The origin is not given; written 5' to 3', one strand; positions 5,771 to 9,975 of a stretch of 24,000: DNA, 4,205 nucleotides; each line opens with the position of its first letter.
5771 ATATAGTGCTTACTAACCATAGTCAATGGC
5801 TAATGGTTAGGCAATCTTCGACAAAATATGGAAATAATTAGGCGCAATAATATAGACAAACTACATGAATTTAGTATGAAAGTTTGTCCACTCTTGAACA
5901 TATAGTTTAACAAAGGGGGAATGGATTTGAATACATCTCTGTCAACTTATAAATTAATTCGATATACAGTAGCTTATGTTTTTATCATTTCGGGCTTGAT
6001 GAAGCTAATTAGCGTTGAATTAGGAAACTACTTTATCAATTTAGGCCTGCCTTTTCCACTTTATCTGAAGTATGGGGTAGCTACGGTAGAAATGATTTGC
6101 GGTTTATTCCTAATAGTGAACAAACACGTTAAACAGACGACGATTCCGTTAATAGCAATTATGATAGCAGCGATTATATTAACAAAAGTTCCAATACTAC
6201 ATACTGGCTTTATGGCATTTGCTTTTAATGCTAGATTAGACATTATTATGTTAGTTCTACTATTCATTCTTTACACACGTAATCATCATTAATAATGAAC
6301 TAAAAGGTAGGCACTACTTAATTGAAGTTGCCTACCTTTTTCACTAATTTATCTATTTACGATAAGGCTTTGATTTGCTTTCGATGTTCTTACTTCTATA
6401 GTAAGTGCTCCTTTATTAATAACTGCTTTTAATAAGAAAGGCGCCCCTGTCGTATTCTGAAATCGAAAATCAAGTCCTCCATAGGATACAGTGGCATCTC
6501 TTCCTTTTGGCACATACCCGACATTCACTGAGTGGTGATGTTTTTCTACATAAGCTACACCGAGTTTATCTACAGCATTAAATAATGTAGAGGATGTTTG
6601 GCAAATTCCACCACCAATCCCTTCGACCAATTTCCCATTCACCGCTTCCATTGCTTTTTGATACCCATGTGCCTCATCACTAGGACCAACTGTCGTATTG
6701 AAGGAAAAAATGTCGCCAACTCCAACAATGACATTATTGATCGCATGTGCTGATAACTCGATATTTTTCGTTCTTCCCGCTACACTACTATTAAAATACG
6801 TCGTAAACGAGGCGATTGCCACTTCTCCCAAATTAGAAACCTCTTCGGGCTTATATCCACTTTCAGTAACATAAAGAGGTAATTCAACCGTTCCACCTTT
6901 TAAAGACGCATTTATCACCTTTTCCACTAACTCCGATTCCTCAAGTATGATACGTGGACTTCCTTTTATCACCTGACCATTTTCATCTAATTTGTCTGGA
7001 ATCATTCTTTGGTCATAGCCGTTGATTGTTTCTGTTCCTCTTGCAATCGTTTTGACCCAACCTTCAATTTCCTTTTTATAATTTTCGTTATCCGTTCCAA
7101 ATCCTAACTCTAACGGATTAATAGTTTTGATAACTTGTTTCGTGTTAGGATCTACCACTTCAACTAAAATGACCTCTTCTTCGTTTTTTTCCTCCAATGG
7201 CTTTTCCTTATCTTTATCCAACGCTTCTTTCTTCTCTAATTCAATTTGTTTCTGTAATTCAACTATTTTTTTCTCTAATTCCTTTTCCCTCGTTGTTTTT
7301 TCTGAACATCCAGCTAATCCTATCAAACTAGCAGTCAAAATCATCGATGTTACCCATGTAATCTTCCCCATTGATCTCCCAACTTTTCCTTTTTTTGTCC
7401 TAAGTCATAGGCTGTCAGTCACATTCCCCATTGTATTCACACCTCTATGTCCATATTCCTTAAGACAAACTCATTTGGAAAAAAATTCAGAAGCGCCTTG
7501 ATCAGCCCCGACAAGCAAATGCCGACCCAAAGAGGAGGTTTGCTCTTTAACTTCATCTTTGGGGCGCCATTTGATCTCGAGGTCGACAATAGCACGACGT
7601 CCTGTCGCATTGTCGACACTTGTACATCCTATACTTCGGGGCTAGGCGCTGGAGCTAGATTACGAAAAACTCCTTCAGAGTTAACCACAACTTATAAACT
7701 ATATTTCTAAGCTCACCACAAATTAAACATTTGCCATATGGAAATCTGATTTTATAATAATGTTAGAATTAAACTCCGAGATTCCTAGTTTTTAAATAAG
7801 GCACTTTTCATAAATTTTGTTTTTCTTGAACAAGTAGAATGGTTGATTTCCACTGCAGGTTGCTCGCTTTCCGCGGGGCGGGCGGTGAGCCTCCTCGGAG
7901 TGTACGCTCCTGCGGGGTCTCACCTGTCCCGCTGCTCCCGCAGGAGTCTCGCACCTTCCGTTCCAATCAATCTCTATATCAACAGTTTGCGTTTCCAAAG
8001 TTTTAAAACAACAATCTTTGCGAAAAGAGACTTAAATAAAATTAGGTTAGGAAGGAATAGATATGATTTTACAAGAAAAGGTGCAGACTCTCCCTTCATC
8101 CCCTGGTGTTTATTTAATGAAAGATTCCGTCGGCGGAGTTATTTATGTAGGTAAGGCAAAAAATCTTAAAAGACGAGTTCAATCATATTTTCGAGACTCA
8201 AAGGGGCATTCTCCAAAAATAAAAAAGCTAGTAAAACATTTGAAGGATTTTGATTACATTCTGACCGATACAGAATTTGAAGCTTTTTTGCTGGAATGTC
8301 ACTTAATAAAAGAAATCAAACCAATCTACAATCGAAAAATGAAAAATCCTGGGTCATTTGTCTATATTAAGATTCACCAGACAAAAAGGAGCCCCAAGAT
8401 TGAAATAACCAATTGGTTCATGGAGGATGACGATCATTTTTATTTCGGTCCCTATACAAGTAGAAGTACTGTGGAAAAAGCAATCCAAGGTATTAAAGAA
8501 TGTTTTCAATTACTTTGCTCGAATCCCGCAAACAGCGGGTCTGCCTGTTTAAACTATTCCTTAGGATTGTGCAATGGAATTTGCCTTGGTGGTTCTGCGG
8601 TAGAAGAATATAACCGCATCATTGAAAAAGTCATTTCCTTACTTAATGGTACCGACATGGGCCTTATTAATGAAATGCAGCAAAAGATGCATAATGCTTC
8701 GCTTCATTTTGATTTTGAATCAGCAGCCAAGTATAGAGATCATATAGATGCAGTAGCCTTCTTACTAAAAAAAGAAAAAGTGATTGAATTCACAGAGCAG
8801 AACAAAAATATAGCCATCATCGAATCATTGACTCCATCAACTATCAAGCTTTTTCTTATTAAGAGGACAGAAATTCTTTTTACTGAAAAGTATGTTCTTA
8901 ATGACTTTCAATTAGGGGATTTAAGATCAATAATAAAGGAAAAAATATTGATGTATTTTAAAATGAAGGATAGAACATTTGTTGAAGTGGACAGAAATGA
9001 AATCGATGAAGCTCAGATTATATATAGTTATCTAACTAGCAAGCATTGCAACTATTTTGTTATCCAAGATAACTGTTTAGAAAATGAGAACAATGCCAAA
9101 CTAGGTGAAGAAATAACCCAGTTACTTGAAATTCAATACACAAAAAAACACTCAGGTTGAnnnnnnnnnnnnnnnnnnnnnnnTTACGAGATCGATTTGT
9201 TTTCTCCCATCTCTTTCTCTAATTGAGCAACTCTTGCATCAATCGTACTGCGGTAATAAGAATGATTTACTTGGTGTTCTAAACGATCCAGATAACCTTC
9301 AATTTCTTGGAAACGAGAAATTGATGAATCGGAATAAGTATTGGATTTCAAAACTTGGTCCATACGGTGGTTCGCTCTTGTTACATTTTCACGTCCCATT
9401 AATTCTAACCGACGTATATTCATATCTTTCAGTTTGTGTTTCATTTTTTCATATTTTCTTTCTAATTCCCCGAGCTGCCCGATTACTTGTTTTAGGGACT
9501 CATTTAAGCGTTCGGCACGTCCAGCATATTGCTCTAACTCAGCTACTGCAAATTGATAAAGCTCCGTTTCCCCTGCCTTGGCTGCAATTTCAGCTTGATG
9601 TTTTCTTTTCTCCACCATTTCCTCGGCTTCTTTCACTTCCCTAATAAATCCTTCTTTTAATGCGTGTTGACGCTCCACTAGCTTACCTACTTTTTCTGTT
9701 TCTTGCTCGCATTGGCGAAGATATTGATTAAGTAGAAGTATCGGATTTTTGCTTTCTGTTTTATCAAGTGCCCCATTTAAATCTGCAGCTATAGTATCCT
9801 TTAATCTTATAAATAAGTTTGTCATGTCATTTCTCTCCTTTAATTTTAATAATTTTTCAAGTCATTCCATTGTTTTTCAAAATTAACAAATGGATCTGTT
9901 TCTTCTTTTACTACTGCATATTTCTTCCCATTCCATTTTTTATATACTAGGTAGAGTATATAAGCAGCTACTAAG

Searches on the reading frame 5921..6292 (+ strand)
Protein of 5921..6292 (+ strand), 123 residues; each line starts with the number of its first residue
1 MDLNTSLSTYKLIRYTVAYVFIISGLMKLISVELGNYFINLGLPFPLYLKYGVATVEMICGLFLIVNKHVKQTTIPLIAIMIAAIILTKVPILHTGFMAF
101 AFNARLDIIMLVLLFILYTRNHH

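Call 38: search_protein_families(library=pfam, proteins=[window:5921-6292:+])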
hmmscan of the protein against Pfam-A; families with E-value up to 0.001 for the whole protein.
window:5921-6292:+ (123 aa): 2 families
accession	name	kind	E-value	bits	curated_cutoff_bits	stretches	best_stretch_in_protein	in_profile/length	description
PF07681.17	DoxX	-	7.5e-11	43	23.6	1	12-88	4-83/85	DoxX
PF07291.16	MauE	-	0.00017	22.3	27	1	10-88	5-87/128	Methylamine utilisation protein MauE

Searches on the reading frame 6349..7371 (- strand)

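Call 37: search_protein_families(library=pfam, proteins=[window:6349-7371:-])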
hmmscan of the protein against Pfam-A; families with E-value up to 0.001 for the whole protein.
window:6349-7371:- (340 aa): 1 family
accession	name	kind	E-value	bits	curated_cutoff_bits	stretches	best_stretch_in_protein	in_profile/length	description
PF04294.18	VanW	-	1.1e-46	158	27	1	200-327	2-129/130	VanW like protein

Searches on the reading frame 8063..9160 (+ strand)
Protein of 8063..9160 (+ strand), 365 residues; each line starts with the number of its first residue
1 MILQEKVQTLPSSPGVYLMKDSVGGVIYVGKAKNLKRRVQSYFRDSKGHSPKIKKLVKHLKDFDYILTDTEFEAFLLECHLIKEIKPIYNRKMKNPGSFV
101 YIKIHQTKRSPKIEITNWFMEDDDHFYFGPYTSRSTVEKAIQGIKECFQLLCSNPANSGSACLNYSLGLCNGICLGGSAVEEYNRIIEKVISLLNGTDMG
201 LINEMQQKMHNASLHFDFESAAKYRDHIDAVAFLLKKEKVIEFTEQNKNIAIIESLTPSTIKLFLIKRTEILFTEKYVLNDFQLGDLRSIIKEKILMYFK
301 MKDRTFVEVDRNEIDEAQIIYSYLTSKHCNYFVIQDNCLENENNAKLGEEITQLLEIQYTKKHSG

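Call 37: search_protein_families(library=pfam, proteins=[window:8063-9160:+])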
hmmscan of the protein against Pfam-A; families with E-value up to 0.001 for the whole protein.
window:8063-9160:+ (365 aa): 2 families
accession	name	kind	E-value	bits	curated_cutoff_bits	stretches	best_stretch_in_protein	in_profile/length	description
PF01541.30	GIY-YIG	-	3.9e-10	40.3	22.6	1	14-87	2-74/78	GIY-YIG catalytic domain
PF02151.25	UVR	-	9.5e-08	32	21.5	1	201-228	3-30/36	UvrB/uvrC motif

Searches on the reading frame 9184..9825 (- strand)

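Call 37: search_protein_families(library=pfam, proteins=[window:9184-9825:-])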
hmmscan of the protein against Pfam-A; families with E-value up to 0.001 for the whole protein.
window:9184-9825:- (213 aa): 1 family
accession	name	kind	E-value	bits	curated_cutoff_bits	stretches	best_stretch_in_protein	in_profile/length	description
PF04012.17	PspA_IM30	-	9.8e-20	71.5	33.9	1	3-207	1-205/220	PspA/IM30 family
